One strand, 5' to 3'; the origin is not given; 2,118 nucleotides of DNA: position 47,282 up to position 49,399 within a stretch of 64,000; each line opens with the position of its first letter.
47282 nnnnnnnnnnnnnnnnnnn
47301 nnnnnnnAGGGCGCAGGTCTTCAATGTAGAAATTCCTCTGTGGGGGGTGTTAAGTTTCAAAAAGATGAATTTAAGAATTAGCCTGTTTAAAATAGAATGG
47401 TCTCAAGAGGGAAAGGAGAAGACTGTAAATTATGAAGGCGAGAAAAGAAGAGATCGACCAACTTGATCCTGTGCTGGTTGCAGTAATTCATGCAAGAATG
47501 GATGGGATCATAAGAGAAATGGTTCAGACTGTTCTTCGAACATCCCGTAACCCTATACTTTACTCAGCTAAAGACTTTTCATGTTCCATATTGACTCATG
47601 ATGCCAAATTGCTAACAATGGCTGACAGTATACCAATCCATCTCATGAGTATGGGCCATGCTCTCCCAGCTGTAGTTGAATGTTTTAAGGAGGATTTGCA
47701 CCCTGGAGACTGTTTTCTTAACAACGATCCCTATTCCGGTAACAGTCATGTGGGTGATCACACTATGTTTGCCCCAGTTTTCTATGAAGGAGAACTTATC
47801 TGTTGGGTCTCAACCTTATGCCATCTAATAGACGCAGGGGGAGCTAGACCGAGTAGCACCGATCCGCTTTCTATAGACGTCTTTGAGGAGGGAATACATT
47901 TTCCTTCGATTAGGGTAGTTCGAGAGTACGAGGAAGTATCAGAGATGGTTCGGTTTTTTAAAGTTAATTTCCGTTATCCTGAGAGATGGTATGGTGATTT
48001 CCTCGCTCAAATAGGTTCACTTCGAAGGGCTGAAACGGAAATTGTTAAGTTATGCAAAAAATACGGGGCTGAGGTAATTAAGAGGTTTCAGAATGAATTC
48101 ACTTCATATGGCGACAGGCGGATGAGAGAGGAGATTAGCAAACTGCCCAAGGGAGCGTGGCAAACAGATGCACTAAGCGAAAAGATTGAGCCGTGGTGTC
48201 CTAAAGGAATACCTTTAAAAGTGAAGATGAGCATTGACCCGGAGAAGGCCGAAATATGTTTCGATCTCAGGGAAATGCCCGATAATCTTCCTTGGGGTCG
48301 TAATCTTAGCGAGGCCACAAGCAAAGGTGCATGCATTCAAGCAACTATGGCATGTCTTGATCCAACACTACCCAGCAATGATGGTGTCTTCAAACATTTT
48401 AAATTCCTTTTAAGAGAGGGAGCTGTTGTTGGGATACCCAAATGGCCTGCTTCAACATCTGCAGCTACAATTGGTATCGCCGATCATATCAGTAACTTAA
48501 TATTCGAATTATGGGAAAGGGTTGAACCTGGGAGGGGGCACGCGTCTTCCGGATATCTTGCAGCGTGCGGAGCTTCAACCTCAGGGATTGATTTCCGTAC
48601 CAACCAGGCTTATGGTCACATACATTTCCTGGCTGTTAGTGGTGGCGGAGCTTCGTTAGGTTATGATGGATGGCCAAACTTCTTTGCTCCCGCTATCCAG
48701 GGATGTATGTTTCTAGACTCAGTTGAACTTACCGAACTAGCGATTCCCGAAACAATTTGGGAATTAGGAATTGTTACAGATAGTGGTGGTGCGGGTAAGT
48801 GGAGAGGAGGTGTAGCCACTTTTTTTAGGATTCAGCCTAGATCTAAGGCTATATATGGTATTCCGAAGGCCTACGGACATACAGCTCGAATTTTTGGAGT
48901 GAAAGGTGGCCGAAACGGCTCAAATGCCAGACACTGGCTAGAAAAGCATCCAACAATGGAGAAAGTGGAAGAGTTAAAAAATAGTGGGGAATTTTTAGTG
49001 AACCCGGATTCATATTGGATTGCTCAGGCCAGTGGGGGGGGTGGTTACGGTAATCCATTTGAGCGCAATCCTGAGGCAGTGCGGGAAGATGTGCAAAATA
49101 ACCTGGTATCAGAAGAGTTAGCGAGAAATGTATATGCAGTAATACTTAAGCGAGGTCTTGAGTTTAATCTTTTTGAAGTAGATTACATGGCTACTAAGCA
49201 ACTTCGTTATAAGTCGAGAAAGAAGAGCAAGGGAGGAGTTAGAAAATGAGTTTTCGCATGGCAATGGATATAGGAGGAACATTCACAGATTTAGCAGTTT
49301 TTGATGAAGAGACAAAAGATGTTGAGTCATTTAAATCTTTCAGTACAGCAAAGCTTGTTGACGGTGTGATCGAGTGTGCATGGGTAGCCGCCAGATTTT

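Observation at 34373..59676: A ~25-kb compositionally distinct island that may encode an undescribed anaerobic route for a lactam, cyclic amino acid or diamino acid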

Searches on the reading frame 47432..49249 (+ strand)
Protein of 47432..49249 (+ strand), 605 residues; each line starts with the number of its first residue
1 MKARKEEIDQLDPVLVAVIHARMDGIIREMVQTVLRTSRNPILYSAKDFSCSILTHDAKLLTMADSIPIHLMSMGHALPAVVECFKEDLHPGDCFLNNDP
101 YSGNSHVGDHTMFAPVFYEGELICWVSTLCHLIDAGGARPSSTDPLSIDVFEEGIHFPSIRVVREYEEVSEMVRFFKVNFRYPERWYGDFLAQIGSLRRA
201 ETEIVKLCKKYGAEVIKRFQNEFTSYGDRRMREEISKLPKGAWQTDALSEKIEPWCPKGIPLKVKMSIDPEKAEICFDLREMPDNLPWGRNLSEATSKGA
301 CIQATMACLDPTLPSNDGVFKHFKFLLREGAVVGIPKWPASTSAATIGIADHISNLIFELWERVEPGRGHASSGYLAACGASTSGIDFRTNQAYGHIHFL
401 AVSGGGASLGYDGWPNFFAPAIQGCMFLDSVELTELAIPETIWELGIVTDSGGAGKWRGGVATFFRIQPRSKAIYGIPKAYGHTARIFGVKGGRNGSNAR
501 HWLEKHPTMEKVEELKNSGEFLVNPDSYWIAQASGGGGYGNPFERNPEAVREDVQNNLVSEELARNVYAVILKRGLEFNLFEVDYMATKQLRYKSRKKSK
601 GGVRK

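Call 7: search_protein_families(library=pfam, proteins=[window:47432-49249:+])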
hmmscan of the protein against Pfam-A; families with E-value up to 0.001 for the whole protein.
window:47432-49249:+ (605 aa): 1 family
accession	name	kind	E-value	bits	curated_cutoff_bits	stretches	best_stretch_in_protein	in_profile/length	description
PF02538.19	Hydantoinase_B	-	8.1e-120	401.1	26.8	1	12-542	1-519/519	Hydantoinase B/oxoprolinase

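Call 9: search_protein_families(library=ncbifam, proteins=[window:47432-49249:+], max_evalue=0.00001)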
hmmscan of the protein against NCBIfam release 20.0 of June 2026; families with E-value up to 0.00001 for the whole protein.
window:47432-49249:+ (605 aa): 2 families
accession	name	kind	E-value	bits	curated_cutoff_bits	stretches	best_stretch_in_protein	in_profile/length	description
NF050157.1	CapLactmsBetCapB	equivalog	3.4e-85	286.4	1000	1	11-574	1-561/577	caprolactamase subunit beta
NF042976.1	AcphenoCarb_ApcD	equivalog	7e-35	120.4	1500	2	7-463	25-483/685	acetophenone carboxylase subunit delta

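Call 12: find_homologous_proteins(query=window:47432-49249:+, max_evalue=1e-30)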
Query window:47432-49249:+ (605 aa): 494 proteins with E <= 1e-30 among 8000 candidates; the best 120 are listed.
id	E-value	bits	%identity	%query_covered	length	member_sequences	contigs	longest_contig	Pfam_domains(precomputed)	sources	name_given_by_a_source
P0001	0.0e+0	1423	100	100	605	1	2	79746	PF02538.20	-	-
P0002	5.3e-296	1001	69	99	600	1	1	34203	PF02538.20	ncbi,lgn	ncbi:MAG: hydantoinase B/oxoprolinase family protein [Candidatus Hodarchaeota archaeon]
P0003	2.0e-250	850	62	98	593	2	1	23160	PF02538.20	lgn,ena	-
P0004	4.2e-250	849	60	98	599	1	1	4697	PF02538.20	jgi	jgi:N-methylhydantoinase B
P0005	3.8e-241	820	59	98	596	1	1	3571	PF02538.20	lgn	-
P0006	1.1e-240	818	59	98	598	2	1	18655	PF02538.20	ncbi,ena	-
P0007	4.3e-237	806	57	98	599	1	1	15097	PF02538.20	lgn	-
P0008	5.4e-236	803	57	98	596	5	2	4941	PF02538.20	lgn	-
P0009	6.9e-236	802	56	99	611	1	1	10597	PF02538.20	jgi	-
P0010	7.3e-236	802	56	98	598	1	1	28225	PF02538.20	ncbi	ncbi:hydantoinase B/oxoprolinase family protein [Chloroflexota bacterium]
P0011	2.0e-232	791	56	97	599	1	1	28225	PF02538.20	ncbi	ncbi:hydantoinase B/oxoprolinase family protein [Chloroflexota bacterium]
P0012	8.9e-227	772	55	98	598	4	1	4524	PF02538.20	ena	-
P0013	6.5e-225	766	55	99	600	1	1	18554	PF02538.20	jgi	jgi:N-methylhydantoinase B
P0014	3.4e-224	764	54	98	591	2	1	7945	PF02538.20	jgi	jgi:N-methylhydantoinase B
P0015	6.1e-222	756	53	98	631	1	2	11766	PF02538.20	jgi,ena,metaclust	metaclust:\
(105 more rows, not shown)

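Call 13: find_encoding_contigs(protein=P0001, flank=10000, max_places=4)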
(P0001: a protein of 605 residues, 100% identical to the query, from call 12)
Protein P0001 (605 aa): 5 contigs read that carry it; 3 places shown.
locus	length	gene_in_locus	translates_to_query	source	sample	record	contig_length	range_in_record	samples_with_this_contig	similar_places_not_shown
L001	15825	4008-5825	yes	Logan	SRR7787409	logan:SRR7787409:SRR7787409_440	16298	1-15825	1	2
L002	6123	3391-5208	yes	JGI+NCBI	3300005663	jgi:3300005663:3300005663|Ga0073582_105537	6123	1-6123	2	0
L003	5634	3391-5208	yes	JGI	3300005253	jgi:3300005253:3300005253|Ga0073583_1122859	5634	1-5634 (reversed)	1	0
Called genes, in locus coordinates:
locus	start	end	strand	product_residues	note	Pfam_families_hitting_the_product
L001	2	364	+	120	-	?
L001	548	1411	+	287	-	PF02653:BPD_transp_2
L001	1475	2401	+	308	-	PF02653:BPD_transp_2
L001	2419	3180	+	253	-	PF00005:ABC_tran, PF13304:AAA_21 (weak), PF12399:BCA_ABC_TP_C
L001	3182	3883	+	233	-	PF02463:SMC_N (weak), PF13476:AAA_23 (faint), PF13555:AAA_29 (faint), PF00005:ABC_tran, PF13304:AAA_21 (faint), PF13401:AAA_22 (weak)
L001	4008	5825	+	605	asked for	PF02538:Hydantoinase_B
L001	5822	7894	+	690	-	PF05378:Hydant_A_N, PF01968:Hydantoinase_A, PF19278:Hydant_A_C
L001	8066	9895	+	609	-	PF02730:AFOR_N, PF01314:AFOR_C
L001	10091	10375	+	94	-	PF02597:ThiS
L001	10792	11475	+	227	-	PF13546:DDE_5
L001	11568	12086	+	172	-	-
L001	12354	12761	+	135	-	PF02310:B12-binding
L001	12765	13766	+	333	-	PF03308:MeaB, PF00448:SRP54 (weak), PF02492:cobW (faint)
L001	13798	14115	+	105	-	PF00903:Glyoxalase, PF13669:Glyoxalase_4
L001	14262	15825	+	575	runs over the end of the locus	PF01642:MM_CoA_mutase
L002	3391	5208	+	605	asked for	PF02538:Hydantoinase_B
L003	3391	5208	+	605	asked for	PF02538:Hydantoinase_B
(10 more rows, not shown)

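Call 14: find_encoding_contigs(protein=P0002, flank=10000, max_places=3)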
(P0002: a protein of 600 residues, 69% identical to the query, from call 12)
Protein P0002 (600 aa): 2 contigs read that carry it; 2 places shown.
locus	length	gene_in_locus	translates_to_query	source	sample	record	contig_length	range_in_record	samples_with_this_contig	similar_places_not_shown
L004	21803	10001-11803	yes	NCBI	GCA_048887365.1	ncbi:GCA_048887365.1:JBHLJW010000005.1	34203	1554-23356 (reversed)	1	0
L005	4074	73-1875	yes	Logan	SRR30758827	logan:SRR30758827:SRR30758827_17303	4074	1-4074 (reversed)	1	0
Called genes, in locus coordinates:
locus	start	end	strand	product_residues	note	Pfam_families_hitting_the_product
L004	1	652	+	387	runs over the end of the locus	PF00108:Thiolase_N, PF22691:Thiolase_C_1, PF02803:Thiolase_C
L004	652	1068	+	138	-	PF12172:zf-ChsH2, PF01796:OB_ChsH2_C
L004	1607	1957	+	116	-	PF03308:MeaB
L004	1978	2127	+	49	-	-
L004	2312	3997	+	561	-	PF01642:MM_CoA_mutase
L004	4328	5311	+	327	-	PF02423:OCD_Mu_crystall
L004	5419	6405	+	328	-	PF02423:OCD_Mu_crystall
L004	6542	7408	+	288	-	PF02653:BPD_transp_2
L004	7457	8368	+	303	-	PF02653:BPD_transp_2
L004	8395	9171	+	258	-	PF00005:ABC_tran, PF13304:AAA_21 (weak), PF12399:BCA_ABC_TP_C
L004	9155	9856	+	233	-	PF02463:SMC_N (faint), PF00005:ABC_tran, PF13304:AAA_21 (faint)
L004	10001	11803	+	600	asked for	PF02538:Hydantoinase_B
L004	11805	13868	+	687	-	PF05378:Hydant_A_N, PF01968:Hydantoinase_A, PF19278:Hydant_A_C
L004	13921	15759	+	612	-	PF02730:AFOR_N, PF01314:AFOR_C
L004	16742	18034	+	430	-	PF09338:Gly_reductase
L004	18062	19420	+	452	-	-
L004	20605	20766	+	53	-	-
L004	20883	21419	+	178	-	PF00389:2-Hacid_dh, PF02826:2-Hacid_dh_C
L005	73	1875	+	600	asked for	PF02538:Hydantoinase_B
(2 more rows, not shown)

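Call 15: find_encoding_contigs(protein=P0003, flank=10000, max_places=2)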
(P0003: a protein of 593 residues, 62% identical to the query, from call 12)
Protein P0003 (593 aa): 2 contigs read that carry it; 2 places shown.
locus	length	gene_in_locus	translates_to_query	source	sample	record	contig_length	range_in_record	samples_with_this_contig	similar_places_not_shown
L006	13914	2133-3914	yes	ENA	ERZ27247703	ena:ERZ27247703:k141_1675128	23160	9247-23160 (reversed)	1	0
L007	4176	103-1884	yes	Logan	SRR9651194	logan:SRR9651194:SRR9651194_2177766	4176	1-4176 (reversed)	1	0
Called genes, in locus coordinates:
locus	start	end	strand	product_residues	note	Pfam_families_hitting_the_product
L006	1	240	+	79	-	?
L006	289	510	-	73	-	PF00589:Phage_integrase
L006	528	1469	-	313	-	PF08220:HTH_DeoR (faint), PF08279:HTH_11 (weak), PF13404:HTH_AsnC-type, PF13412:HTH_24, PF01037:AsnC_trans_reg, PF22482:AsnC_trans_reg_3 (weak), PF13412:HTH_24, PF01037:AsnC_trans_reg (weak)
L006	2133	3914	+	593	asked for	PF02538:Hydantoinase_B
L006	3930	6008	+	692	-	PF05378:Hydant_A_N, PF01968:Hydantoinase_A, PF19278:Hydant_A_C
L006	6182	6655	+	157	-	PF13669:Glyoxalase_4 (weak)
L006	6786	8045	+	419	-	PF13458:Peripla_BP_6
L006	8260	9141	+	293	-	PF02653:BPD_transp_2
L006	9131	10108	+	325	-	PF02653:BPD_transp_2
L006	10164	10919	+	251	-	PF00005:ABC_tran, PF13304:AAA_21 (faint), PF12399:BCA_ABC_TP_C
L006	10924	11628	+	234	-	PF00005:ABC_tran, PF13304:AAA_21 (weak)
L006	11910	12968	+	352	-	PF01266:DAO (weak), PF06782:UPF0236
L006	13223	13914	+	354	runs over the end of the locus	PF00795:CN_hydrolase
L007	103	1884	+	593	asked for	PF02538:Hydantoinase_B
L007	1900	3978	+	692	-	PF05378:Hydant_A_N, PF01968:Hydantoinase_A, PF19278:Hydant_A_C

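Call 16: find_encoding_contigs(protein=P0010, flank=10000, max_places=2)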
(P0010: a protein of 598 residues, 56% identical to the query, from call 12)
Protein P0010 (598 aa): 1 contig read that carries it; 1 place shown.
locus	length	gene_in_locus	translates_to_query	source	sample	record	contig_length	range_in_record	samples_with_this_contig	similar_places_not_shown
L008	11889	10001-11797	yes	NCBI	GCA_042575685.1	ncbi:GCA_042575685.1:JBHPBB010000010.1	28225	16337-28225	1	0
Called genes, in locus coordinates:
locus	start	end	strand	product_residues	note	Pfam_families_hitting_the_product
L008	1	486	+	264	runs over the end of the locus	PF00106:adh_short, PF23441:SDR (weak), PF08659:KR, PF13561:adh_short_C2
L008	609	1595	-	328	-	PF00903:Glyoxalase (faint), PF13669:Glyoxalase_4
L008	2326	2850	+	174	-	PF01614:IclR_C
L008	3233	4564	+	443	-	-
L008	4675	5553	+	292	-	PF02653:BPD_transp_2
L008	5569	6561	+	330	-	PF02653:BPD_transp_2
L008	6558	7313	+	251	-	PF00005:ABC_tran, PF13304:AAA_21 (faint), PF12399:BCA_ABC_TP_C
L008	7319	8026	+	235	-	PF00005:ABC_tran, PF13304:AAA_21 (weak)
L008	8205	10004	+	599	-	PF02538:Hydantoinase_B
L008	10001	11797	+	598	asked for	PF02538:Hydantoinase_B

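Call 17: find_encoding_contigs(protein=P0006, flank=10000, max_places=2)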
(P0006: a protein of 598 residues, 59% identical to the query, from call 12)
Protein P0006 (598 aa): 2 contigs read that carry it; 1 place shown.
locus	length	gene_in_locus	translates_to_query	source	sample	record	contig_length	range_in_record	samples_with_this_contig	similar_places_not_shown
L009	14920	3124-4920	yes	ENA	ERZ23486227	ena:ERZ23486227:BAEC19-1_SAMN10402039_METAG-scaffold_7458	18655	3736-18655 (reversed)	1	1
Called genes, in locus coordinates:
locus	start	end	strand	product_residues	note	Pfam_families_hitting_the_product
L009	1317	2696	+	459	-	PF00202:Aminotran_3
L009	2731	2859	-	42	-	-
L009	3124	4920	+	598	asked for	PF02538:Hydantoinase_B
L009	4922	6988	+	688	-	PF05378:Hydant_A_N, PF01968:Hydantoinase_A, PF19278:Hydant_A_C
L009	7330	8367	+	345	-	PF13407:Peripla_BP_4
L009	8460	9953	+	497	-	PF00005:ABC_tran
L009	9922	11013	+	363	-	PF02653:BPD_transp_2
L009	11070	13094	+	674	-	PF05378:Hydant_A_N, PF01968:Hydantoinase_A, PF19278:Hydant_A_C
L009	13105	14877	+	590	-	PF02538:Hydantoinase_B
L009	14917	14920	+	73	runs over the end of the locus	-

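Call 24: find_related_loci(query=A1, collection=genome_contigs, flank=10000)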
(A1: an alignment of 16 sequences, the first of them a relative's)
Query A1 (605 aa) in genome_contigs; peptide patterns used: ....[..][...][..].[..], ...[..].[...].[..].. (x = any residue, [..] = any of these).
35 stretches matched a pattern; 19 encode a relative of the query (tblastn E <= 1e-3); 19 distinct loci.
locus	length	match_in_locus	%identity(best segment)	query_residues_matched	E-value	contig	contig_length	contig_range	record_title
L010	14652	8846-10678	47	7-605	0e+0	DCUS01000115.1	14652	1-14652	MAG TPA_asm: Syntrophaceae bacterium UBA2208 UBA2208_contig_59880, whole genome shotgun sequence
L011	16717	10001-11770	45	10-601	0e+0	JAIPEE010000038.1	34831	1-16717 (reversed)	MAG: Desulfobacterales bacterium isolate Tobar13.5m-G30 Tobar13-5m-C1372, whole genome shotgun sequence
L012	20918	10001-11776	46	9-600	7e-177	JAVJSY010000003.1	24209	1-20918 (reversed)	MAG: Kiloniellales bacterium isolate G1-WW12-28 k141_84408, whole genome shotgun sequence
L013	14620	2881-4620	45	11-592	8e-173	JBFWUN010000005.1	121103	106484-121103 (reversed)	MAG: Gammaproteobacteria bacterium isolate CA_2019_TPBF_71 NODE_1423_length_121103_cov_39.804631_TPBF, whole genome shot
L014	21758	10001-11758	43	10-597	2e-167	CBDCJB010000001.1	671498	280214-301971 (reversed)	MAG: Gammaproteobacteria bacterium isolate 73aac9d3-0341-4cc4-bdea-3f58c6bb4f33 genome assembly, contig: contig_1, whole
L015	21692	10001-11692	45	10-573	4e-165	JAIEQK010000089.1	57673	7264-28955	MAG: Gammaproteobacteria bacterium isolate co.spades.DASTOOL.2.5kb_146 c_000000443369, whole genome shotgun sequence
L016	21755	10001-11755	44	4-592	9e-163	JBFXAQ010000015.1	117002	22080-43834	MAG: Gammaproteobacteria bacterium isolate CA_2019_TPBS_26 NODE_1441_length_117002_cov_43.361386_TPBS, whole genome shot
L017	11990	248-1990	43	9-592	5e-162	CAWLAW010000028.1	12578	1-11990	MAG: Gammaproteobacteria bacterium isolate CB4_SCM.67 genome assembly, contig: Ga0302127_10001900, whole genome shotgun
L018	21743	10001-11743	43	9-592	3e-162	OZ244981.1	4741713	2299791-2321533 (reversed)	MAG: Gammaproteobacteria bacterium isolate 455f34d3-236c-433a-a866-da8a32aa1c71 genome assembly, chromosome: 1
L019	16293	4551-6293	44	9-592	1e-161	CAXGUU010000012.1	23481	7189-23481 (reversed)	MAG TPA_asm: uncultured bacterium isolate ERR594338_binner13_Refined_124 genome assembly, contig: ERZ11848501.3045, whol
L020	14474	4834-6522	45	10-572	2e-166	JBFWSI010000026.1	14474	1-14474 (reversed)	MAG: Gammaproteobacteria bacterium isolate CA_2019_TPBF_226 NODE_18272_length_14474_cov_3.412978_TPBF, whole genome shot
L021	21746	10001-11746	44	9-592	2e-160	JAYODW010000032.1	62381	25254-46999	MAG: Gammaproteobacteria bacterium isolate 139553_S155_concoct_bins.tsv.116 NODE_603_length_62381_cov_12.287938, whole g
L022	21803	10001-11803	43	4-595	6e-160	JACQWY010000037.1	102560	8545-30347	MAG: Gammaproteobacteria bacterium isolate NC_groundwater_1501_Pr4_B-0.1um_67_5 SR1-18-B1_scaffold_266587, whole genome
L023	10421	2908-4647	42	10-592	5e-158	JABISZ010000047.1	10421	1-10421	MAG: Proteobacteria bacterium isolate SI072_bin20 k141_1208162, whole genome shotgun sequence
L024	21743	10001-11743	43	9-592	1e-157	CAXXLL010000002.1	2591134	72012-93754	MAG: Gammaproteobacteria bacterium isolate c3243a8b-db96-42cf-a016-84d8fe09dca8 genome assembly, contig: contig_2, whole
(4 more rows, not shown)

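Call 28: search_protein_families(library=pfam, proteins=[L010:368-1819:+, L010:1943-2917:+, L010:2918-3658:+, L010:3676-5040:+, L010:5028-5588:+, L010:5865-6722:+, L010:13922-14572:+, L010:13421-13861:-, L004:16742-18034:+, L004:18062-19147:+], max_evalue=0.00001)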
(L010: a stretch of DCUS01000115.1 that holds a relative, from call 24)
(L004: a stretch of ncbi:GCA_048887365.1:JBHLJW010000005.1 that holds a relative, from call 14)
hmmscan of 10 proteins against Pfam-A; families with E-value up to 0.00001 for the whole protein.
L010:368-1819:+ (483 aa): 2 families
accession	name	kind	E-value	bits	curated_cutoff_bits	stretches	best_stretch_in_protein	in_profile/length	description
PF07044.18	DUF1329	-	5.3e-43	148.1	23.1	1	117-460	4-345/368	Protein of unknown function (DUF1329)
PF17131.11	LolA_like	-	8.4e-06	26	30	0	279-328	15-61/184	Outer membrane lipoprotein-sorting protein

L010:1943-2917:+ (324 aa): 2 families
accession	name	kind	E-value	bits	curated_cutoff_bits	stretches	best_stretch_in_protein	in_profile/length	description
PF00005.33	ABC_tran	-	5.2e-27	95.5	25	1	26-169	1-136/137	ABC transporter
PF13304.12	AAA_21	-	4.3e-12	47.2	27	1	141-201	237-301/304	AAA domain, putative AbiEii toxin, Type IV TA system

L010:2918-3658:+ (246 aa): 2 families
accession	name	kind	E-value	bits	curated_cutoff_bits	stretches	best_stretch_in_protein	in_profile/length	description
PF12679.13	ABC2_membrane_2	-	1.3e-09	38.1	27.2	1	6-186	3-198/283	ABC-2 family transporter protein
PF12698.13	ABC2_membrane_3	-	1.1e-08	35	31.6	1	48-189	151-291/347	ABC-2 family transporter protein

L010:3676-5040:+ (454 aa): 3 families
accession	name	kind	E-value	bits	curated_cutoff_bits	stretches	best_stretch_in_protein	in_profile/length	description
PF09822.16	ABC_transp_aux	-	2e-25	90.1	34.7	1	151-393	1-287/288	ABC-type uncharacterized transport system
PF23357.1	DUF7088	-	1e-06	29.3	27.8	1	48-116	3-82/105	Domain of unknown function (DUF7088)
PF23355.1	IFT52_GIFT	-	1.1e-06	28.3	27.2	0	181-258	29-109/246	IFT52 GIFT domain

L010:5028-5588:+ (186 aa): 1 family
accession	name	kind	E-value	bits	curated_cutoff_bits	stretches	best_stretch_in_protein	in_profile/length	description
PF14238.11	DUF4340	-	4.9e-12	46.9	25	1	105-166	33-92/183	Domain of unknown function (DUF4340)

L010:5865-6722:+ (285 aa): 0 families

L010:13922-14572:+ (216 aa): 3 families
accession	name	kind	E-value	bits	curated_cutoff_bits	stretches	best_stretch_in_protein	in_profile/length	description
PF00665.32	rve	-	1.2e-22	80.5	32.6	1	49-147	2-102/102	Integrase core domain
PF13333.12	rve_2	-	8.7e-17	61.5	22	1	154-208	1-54/56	Integrase core domain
PF13683.12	rve_3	-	1.6e-08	34.6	26.5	1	137-202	3-67/67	Integrase core domain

L010:13421-13861:- (146 aa): 0 families

L004:16742-18034:+ (430 aa): 1 family
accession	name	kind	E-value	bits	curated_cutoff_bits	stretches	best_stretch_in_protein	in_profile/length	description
PF09338.16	Gly_reductase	-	3.2e-92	309.7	22.2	1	1-424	1-422/426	Glycine/sarcosine/betaine reductase component B subunits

L004:18062-19147:+ (361 aa): 1 family
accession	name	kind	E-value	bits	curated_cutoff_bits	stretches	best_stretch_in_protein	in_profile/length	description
PF07355.17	GRDB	-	8.4e-125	417.1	22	1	4-361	1-347/347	Glycine/sarcosine/betaine reductase selenoprotein B (GRDB)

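Call 58: search_solved_structures(query=window:47432-49249:+, max_evalue=0.00001)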
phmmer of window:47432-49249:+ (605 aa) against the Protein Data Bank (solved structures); distinct sequences matched with E-value up to 0.00001: 5.
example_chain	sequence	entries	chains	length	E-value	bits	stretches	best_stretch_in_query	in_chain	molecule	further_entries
6yra_B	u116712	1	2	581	1.3e-63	218.3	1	10-573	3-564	Hydantoinase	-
7hk5_A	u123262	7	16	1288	8e-51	176.1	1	12-574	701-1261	N-methylhydantoinase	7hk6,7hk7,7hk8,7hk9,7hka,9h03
5l9w_A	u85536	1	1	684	1e-34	122.9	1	9-463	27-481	Acetophenone carboxylase delta subunit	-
5m45_A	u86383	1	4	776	1.6e-25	92.6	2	7-226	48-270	Acetone carboxylase alpha subunit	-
5svb_A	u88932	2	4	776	6e-25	90.6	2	7-226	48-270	Acetone carboxylase alpha subunit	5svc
